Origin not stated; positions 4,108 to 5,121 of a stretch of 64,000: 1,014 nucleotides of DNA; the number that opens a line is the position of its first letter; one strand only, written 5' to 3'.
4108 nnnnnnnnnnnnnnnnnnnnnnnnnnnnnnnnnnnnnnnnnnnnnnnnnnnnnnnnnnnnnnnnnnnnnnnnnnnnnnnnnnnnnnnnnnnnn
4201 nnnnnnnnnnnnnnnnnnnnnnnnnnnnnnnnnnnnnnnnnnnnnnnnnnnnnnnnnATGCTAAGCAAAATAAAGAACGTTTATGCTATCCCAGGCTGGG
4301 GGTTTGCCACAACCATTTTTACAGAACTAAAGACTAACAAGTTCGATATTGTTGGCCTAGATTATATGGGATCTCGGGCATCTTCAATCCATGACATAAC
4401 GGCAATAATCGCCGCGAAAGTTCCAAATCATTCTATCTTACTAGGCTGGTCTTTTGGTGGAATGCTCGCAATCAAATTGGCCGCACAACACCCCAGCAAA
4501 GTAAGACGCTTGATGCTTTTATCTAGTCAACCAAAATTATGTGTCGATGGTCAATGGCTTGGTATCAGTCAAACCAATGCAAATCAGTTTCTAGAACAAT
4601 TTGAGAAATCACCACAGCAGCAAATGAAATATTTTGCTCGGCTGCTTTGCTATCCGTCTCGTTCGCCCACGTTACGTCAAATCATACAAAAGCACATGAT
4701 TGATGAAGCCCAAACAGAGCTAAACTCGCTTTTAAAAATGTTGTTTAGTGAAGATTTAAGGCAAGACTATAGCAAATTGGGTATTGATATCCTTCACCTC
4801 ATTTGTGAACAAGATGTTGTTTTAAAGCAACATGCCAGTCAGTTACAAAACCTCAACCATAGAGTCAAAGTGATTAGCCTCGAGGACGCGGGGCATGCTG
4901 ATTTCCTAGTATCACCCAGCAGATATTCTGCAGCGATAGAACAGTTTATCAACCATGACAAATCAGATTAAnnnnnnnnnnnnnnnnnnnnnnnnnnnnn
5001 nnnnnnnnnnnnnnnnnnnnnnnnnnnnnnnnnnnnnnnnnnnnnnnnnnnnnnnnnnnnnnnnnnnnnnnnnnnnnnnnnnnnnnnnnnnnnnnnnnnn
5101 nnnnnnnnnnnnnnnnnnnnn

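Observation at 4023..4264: bioF reduced to a 240-bp relic inside an otherwise intact bioB-H-C-D operon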

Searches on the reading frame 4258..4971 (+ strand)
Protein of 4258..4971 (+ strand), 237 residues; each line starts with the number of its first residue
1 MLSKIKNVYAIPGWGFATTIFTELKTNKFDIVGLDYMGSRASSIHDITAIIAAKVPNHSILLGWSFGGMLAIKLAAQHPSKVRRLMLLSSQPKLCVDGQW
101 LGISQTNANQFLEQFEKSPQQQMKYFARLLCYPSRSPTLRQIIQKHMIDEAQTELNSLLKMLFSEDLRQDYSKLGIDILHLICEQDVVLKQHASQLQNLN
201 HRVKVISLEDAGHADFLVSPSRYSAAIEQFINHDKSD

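Call 4: search_protein_families(library=ncbifam, proteins=[window:4258-4971:+])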
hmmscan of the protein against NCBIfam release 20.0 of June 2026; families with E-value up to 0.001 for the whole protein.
window:4258-4971:+ (237 aa): 17 families
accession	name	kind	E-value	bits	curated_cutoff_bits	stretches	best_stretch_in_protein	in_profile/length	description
TIGR01738.1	bioH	equivalog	2.3e-30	106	206.95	1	6-231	5-245/245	pimeloyl-ACP methyl ester esterase BioH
NF007674.0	PRK10349.1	equivalog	6e-16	58.8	449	1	37-226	54-248/256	pimeloyl-ACP methyl ester esterase BioH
TIGR03695.1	menH_SHCHC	equivalog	4.3e-13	49.3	208.55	1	44-232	57-252/252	2-succinyl-6-hydroxy-2,4-cyclohexadiene-1-carboxylate synthase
NF050089.1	i_nPHAscl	equivalog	1.3e-11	44.1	300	1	46-92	73-119/288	intracellular short-chain-length polyhydroxyalkanoate depolymerase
NF051488.1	bifunc_PcaDC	exception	1.2e-10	41.1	390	1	46-234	67-253/375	bifunctional 3-oxoadipate enol-lactonase/4-carboxymuconolactone decarboxylase PcaDC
NF011457.0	PRK14875.1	equivalog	3.3e-10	39.5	307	1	47-232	188-370/372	acetoin dehydrogenase dihydrolipoyllysine-residue acetyltransferase subunit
TIGR02427.1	protocat_pcaD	equivalog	1.4e-08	34.4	255.85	1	45-231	67-250/251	3-oxoadipate enol-lactonase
NF033854.1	esterase_BioV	equivalog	1.5e-06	28.1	150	1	60-213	25-165/167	pimelyl-ACP methyl ester esterase BioV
NF001209.0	PRK00175.1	equivalog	3.9e-06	25.9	331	0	58-95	149-186/381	homoserine O-acetyltransferase MetX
NF008340.0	PRK11126.1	equivalog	5.9e-06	25.7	261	1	45-233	66-253/255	2-succinyl-6-hydroxy-2,4-cyclohexadiene-1-carboxylate synthase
NF051487.1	bifunc_PcaCD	exception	9.8e-06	24.9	430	1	59-232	240-412/413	bifunctional 4-carboxymuconolactone decarboxylase/3-oxoadipate enol-lactonase PcaCD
TIGR01250.1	pro_imino_pep_2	subfamily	2.4e-05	24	167.65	0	174-232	230-288/288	proline iminopeptidase-family hydrolase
NF006449.0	PRK08775.1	equivalog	6.6e-05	22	296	1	23-90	95-172/344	homoserine O-succinyltransferase MetX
NF047916.1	MetX_succinyl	exception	0.0001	21.4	560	0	57-96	141-180/370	homoserine O-succinyltransferase MetX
NF052610.1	macro_16_ester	equivalog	0.00012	21.5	420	0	46-93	83-130/281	alpha/beta fold macrolide esterase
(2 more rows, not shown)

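Call 14: find_homologous_proteins(query=window:4258-4971:+)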
Query window:4258-4971:+ (237 aa): 11 proteins with E <= 0.001 among 182 candidates.
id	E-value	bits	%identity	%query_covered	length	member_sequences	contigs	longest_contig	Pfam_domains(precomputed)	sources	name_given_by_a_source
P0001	3.5e-153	525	100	100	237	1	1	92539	PF12697.14,PF00561.27,PF12146.16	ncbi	-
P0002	7.0e-106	371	73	99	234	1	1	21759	PF12697.14,PF00561.27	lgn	-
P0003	1.7e-89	317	61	99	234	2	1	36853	PF12697.14,PF00561.27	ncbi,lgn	-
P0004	2.0e-57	212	42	95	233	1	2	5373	PF12695.14,PF00561.27,PF12146.16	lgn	-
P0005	1.2e-55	207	42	98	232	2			PF00561.27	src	-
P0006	4.1e-55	205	43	95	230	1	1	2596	PF12697.14,PF00561.27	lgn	-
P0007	1.0e-54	203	41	98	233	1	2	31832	PF12697.14,PF00561.27,PF12146.16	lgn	-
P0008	1.5e-54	203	41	98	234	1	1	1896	PF00561.27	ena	-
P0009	8.0e-44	168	39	96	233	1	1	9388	PF12697.14,PF00561.27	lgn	-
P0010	9.9e-43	164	37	97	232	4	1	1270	PF12697.14,PF00561.27,PF12146.16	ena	-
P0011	6.0e-7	47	25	96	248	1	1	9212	PF12697.14,PF00561.27,PF12146.16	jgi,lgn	jgi:pimeloyl-[acyl-carrier protein] methyl ester esterase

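Call 16: find_encoding_contigs(protein=P0001, flank=10000, max_places=4)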
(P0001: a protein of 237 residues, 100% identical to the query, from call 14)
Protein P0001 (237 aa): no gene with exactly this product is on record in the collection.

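Call 17: find_encoding_contigs(protein=P0002, flank=10000, max_places=4)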
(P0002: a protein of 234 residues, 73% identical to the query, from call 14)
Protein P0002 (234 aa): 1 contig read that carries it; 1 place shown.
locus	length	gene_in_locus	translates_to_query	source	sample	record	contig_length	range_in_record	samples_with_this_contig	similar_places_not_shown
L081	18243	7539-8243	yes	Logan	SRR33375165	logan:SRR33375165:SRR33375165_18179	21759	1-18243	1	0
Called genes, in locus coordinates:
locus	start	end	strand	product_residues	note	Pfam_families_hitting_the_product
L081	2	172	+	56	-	?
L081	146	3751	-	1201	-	PF12796:Ank_2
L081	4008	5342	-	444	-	PF00202:Aminotran_3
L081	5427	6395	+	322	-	PF04055:Radical_SAM, PF06968:BATS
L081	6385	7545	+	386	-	PF00155:Aminotran_1_2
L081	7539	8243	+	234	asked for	PF12697:Abhydrolase_6, PF00561:Abhydrolase_1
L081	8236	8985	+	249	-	PF01209:Ubie_methyltran, PF13489:Methyltransf_23 (weak), PF13847:Methyltransf_31, PF08241:Methyltransf_11, PF08242:Methyltransf_12, PF13649:Methyltransf_25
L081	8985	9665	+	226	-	PF01656:CbiA, PF07755:DUF1611 (faint), PF13500:AAA_26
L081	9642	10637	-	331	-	PF08279:HTH_11, PF03099:BPL_LplA_LipB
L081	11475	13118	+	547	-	-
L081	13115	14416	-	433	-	PF00512:HisKA, PF02518:HATPase_c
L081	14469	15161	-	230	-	PF00072:Response_reg, PF00486:Trans_reg_C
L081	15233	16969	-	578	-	PF00072:Response_reg, PF00990:GGDEF, PF00563:EAL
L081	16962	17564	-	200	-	PF01339:CheB_methylest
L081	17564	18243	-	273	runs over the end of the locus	PF03705:CheR_N, PF01739:CheR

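Call 18: find_encoding_contigs(protein=P0003, flank=10000, max_places=4)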
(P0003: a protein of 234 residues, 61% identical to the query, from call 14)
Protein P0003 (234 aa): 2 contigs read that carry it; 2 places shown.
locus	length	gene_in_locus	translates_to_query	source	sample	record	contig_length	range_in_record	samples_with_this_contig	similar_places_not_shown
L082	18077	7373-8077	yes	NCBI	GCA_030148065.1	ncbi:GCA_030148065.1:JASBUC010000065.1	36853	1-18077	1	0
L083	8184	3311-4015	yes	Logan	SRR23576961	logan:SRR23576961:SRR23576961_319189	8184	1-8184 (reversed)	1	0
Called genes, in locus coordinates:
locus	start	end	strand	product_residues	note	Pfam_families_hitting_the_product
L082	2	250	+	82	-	?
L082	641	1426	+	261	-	-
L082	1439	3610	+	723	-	PF25390:WD40_RLD, PF13540:RCC1_2 (weak), PF25390:WD40_RLD, PF13540:RCC1_2 (weak), PF00415:RCC1 (weak), PF13540:RCC1_2, PF00415:RCC1 (weak), PF13540:RCC1_2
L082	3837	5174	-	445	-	PF00202:Aminotran_3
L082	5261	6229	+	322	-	PF04055:Radical_SAM, PF06968:BATS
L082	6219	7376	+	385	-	PF00155:Aminotran_1_2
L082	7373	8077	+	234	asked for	PF12697:Abhydrolase_6, PF00561:Abhydrolase_1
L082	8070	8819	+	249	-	PF01209:Ubie_methyltran (weak), PF13489:Methyltransf_23, PF13847:Methyltransf_31, PF08241:Methyltransf_11, PF08242:Methyltransf_12, PF13649:Methyltransf_25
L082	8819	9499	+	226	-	PF01656:CbiA, PF13500:AAA_26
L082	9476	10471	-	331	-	PF08279:HTH_11, PF03099:BPL_LplA_LipB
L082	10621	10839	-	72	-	-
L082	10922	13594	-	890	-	-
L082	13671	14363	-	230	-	PF03167:UDG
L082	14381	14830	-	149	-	-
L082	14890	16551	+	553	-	PF02463:SMC_N, PF13175:AAA_15, PF13476:AAA_23, PF13555:AAA_29 (weak), PF13304:AAA_21 (faint)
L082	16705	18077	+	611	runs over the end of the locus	-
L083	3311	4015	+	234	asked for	PF12697:Abhydrolase_6, PF00561:Abhydrolase_1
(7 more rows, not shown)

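Call 22: list_cluster_members(proteins=[P0001, P0003])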
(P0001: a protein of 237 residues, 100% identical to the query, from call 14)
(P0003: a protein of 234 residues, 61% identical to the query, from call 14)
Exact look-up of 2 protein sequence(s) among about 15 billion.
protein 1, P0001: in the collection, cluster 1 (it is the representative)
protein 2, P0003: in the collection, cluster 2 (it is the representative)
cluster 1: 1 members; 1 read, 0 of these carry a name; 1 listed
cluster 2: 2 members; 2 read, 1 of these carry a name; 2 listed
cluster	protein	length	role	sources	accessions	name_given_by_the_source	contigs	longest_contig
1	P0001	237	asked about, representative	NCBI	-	-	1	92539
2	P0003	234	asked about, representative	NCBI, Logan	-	-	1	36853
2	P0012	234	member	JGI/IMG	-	pimeloyl-[acyl-carrier protein] methyl ester esterase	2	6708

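Call 28: find_homologous_proteins(query=L081:6385-7542:+, max_evalue=1e-40)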
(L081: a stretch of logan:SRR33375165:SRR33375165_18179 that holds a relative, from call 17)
Query L081:6385-7542:+ (386 aa): 7997 proteins with E <= 1e-40 among 8000 candidates; the best 120 are listed.
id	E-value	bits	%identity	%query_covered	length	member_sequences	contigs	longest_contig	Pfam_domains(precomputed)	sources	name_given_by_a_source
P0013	1.1e-255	865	100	100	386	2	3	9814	PF00155.28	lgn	-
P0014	6.8e-196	668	77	100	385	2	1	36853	PF00155.28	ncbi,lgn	-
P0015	7.8e-152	523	60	100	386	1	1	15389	PF00155.28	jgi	jgi:8-amino-7-oxononanoate synthase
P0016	7.2e-150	517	60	100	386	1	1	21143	PF00155.28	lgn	-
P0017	4.7e-149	514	60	100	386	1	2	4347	PF00155.28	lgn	-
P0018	3.7e-148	511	60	100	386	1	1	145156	PF00155.28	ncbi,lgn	-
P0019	1.5e-147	509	61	100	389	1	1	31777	PF00155.28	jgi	jgi:8-amino-7-oxononanoate synthase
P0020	2.4e-146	505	59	99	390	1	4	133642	PF00155.28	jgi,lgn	jgi:8-amino-7-oxononanoate synthase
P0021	3.2e-146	505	59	100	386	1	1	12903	PF00155.28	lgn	-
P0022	1.4e-145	503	60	99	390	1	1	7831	PF00155.28,PF01053.27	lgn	-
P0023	3.3e-145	502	59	100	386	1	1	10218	PF00155.28,PF01053.27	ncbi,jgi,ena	jgi:8-amino-7-oxononanoate synthase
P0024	4.2e-145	501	59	99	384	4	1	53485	PF00155.28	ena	-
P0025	5.6e-145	501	58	100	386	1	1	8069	PF00155.28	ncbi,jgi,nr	ncbi:MAG: bioF [Gammaproteobacteria bacterium]|jgi:8-amino-7-oxononanoate synthase|nr:bioF [Gammapro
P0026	1.1e-144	500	60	100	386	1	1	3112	PF00155.28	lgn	-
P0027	2.0e-143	496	59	98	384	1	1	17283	PF00155.28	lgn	-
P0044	1.5e-133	463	56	98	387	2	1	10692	PF00155.28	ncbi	-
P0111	3.0e-111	390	51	97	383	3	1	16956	PF00155.28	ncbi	-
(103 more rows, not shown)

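Call 34: find_related_loci(query=window:4258-4971:+, collection=metagenome_contigs, flank=4000)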
Query window:4258-4971:+ (237 aa) in metagenome_contigs; peptide patterns used: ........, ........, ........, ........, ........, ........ (x = any residue, [..] = any of these).
211 stretches matched a pattern; 38 encode a relative of the query (tblastn E <= 1e-3); 38 distinct loci.
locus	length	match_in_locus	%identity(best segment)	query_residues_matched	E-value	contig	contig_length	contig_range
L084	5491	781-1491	28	6-231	2e-20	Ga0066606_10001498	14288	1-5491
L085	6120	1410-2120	28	6-231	2e-20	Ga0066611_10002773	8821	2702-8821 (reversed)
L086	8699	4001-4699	29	13-230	1e-17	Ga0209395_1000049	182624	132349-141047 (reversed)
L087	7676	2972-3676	26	13-231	3e-16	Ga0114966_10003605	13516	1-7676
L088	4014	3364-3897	25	61-232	1e-13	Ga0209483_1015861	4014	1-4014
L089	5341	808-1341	25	61-232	2e-13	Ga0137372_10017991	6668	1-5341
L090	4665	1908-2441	24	61-232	3e-13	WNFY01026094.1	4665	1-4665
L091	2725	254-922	23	2-232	2e-10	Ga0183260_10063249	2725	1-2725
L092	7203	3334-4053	23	13-231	3e-10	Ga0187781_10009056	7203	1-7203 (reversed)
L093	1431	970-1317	30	13-113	4e-10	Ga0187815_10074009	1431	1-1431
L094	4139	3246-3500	33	57-138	5e-10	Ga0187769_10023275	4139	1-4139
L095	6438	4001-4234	36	26-92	1e-9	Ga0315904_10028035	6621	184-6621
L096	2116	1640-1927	32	46-138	7e-10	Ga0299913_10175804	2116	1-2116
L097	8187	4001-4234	36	26-92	1e-9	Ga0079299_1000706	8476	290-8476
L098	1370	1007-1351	26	57-179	1e-9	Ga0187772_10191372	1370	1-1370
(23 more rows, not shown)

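Call 41: search_protein_families(library=ncbifam, proteins=[L081:6385-7545:+, L082:6219-7376:+, L081:7539-8243:+, L082:7373-8077:+, L081:8236-8985:+, L082:8070-8819:+], max_evalue=1e-25)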
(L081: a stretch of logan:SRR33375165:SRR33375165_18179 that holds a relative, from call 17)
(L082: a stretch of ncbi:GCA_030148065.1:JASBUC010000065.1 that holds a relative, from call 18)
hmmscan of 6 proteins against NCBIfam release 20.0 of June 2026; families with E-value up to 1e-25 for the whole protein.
L081:6385-7545:+ (386 aa): 11 families
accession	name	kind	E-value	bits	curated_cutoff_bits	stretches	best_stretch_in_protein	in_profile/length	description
TIGR00858.1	bioF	equivalog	8.4e-124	413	426.45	1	19-379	2-364/365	8-amino-7-oxononanoate synthase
NF005394.0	PRK06939.1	equivalog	9.2e-92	307.8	460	1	3-378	6-386/397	glycine C-acetyltransferase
TIGR01825.1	gly_Cac_T_rel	subfamily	1.2e-88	297.4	535.4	1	14-377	9-373/385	BioF/Kbl family PLP-dependent acyltransferase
NF047600.1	SerpalmtaseCFB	equivalog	6e-78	262.2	640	1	23-380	28-386/395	serine palmitoyltransferase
TIGR01822.1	2am3keto_CoA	equivalog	4.7e-77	259.5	493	1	4-377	3-381/393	glycine C-acetyltransferase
TIGR01821.1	5aminolev_synth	equivalog_domain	1.1e-72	245.2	338.55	1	43-381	50-392/402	5-aminolevulinate synthase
NF047599.1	SerpalmtaseBetaP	equivalog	6.5e-71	239.1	500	1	28-379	33-386/394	serine palmitoyltransferase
NF005526.0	PRK07179.1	equivalog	5.9e-56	189.8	428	1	37-378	53-391/407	alpha-hydroxyketone-type quorum-sensing autoinducer synthase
NF047603.1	SerpalmtaseAlphaP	equivalog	1.3e-54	185.4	670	1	30-377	37-387/399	serine palmitoyltransferase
NF005697.0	PRK07505.1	subfamily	9.1e-49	166.1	342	1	24-380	34-396/405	hypothetical protein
NF004608.1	PRK05937.1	equivalog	2.5e-41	141.7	399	1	39-385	3-348/366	8-amino-7-oxononanoate synthase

L082:6219-7376:+ (385 aa): 11 families
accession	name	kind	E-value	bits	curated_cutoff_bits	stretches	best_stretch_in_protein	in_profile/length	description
TIGR00858.1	bioF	equivalog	5.3e-122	407.1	426.45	1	19-379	2-364/365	8-amino-7-oxononanoate synthase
NF005394.0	PRK06939.1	equivalog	4.2e-89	299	460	1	4-378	7-386/397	glycine C-acetyltransferase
TIGR01825.1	gly_Cac_T_rel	subfamily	6.1e-89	298.3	535.4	1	14-379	9-375/385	BioF/Kbl family PLP-dependent acyltransferase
NF047600.1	SerpalmtaseCFB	equivalog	1.1e-76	258.1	640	1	23-380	28-386/395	serine palmitoyltransferase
TIGR01822.1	2am3keto_CoA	equivalog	3.1e-74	250.2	493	1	6-377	5-381/393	glycine C-acetyltransferase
TIGR01821.1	5aminolev_synth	equivalog_domain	1.5e-72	244.7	338.55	1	16-380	24-391/402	5-aminolevulinate synthase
NF047599.1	SerpalmtaseBetaP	equivalog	4.1e-69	233.2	500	1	29-379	34-386/394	serine palmitoyltransferase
NF005526.0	PRK07179.1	equivalog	6.3e-56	189.7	428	1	30-377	46-390/407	alpha-hydroxyketone-type quorum-sensing autoinducer synthase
NF047603.1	SerpalmtaseAlphaP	equivalog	5.8e-52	176.7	670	1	29-377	36-387/399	serine palmitoyltransferase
NF005697.0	PRK07505.1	subfamily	1.7e-48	165.3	342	1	24-380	34-396/405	hypothetical protein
NF004608.1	PRK05937.1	equivalog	1.8e-42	145.4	399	1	39-379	3-342/366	8-amino-7-oxononanoate synthase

L081:7539-8243:+ (234 aa): 1 family
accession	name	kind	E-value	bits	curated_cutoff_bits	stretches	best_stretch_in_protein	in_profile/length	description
TIGR01738.1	bioH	equivalog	3.2e-30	105.6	206.95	1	7-230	6-244/245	pimeloyl-ACP methyl ester esterase BioH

L082:7373-8077:+ (234 aa): 1 family
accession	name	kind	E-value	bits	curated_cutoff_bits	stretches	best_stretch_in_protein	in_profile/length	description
TIGR01738.1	bioH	equivalog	1.1e-31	110.4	206.95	1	6-231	5-245/245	pimeloyl-ACP methyl ester esterase BioH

L081:8236-8985:+ (249 aa): 1 family
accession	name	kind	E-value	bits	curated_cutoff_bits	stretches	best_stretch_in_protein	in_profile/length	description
TIGR02072.1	BioC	equivalog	1e-46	159.8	184.95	1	12-247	1-243/244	malonyl-ACP O-methyltransferase BioC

L082:8070-8819:+ (249 aa): 1 family
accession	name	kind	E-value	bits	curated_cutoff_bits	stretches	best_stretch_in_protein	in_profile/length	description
TIGR02072.1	BioC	equivalog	3.6e-43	148.1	184.95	1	12-247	1-243/244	malonyl-ACP O-methyltransferase BioC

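Call 47: find_encoding_contigs(protein=P0044, flank=5000, max_places=2)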
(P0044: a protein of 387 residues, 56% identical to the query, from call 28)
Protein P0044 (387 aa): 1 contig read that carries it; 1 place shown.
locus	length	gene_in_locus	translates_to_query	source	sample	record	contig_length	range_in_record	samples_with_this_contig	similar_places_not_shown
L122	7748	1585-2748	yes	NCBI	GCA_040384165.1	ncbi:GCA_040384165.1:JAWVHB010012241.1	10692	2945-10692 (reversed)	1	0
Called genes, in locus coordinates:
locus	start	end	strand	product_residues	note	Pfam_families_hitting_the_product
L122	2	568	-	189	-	?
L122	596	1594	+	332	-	PF04055:Radical_SAM, PF06968:BATS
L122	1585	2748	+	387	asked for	PF00155:Aminotran_1_2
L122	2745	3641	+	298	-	PF01209:Ubie_methyltran (weak), PF13489:Methyltransf_23, PF13847:Methyltransf_31, PF08241:Methyltransf_11, PF08242:Methyltransf_12 (weak), PF13649:Methyltransf_25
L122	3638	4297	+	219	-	PF01656:CbiA, PF13500:AAA_26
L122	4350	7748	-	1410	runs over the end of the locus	-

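Call 48: find_encoding_contigs(protein=P0111, flank=5000, max_places=2)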
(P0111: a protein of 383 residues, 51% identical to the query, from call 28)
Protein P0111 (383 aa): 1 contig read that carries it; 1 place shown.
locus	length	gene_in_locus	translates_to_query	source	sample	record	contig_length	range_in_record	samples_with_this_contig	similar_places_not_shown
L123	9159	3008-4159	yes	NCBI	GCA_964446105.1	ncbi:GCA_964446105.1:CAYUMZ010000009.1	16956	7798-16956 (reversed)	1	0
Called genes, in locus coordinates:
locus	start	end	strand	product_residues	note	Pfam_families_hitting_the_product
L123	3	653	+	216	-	?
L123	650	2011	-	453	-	PF00202:Aminotran_3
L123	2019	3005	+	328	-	PF04055:Radical_SAM, PF06968:BATS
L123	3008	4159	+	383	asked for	PF00155:Aminotran_1_2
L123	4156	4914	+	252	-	PF01209:Ubie_methyltran, PF13489:Methyltransf_23, PF05175:MTS (weak), PF06325:PrmA (weak), PF13649:Methyltransf_25, PF13847:Methyltransf_31, PF08241:Methyltransf_11, PF08242:Methyltransf_12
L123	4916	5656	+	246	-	PF01656:CbiA, PF13500:AAA_26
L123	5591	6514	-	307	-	PF02729:OTCace_N, PF00185:OTCace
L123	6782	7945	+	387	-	PF00438:S-AdoMet_synt_N, PF02772:S-AdoMet_synt_M, PF02773:S-AdoMet_synt_C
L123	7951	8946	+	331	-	PF27188:SfmD_perox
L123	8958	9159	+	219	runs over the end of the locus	PF01596:Methyltransf_3, PF13578:Methyltransf_24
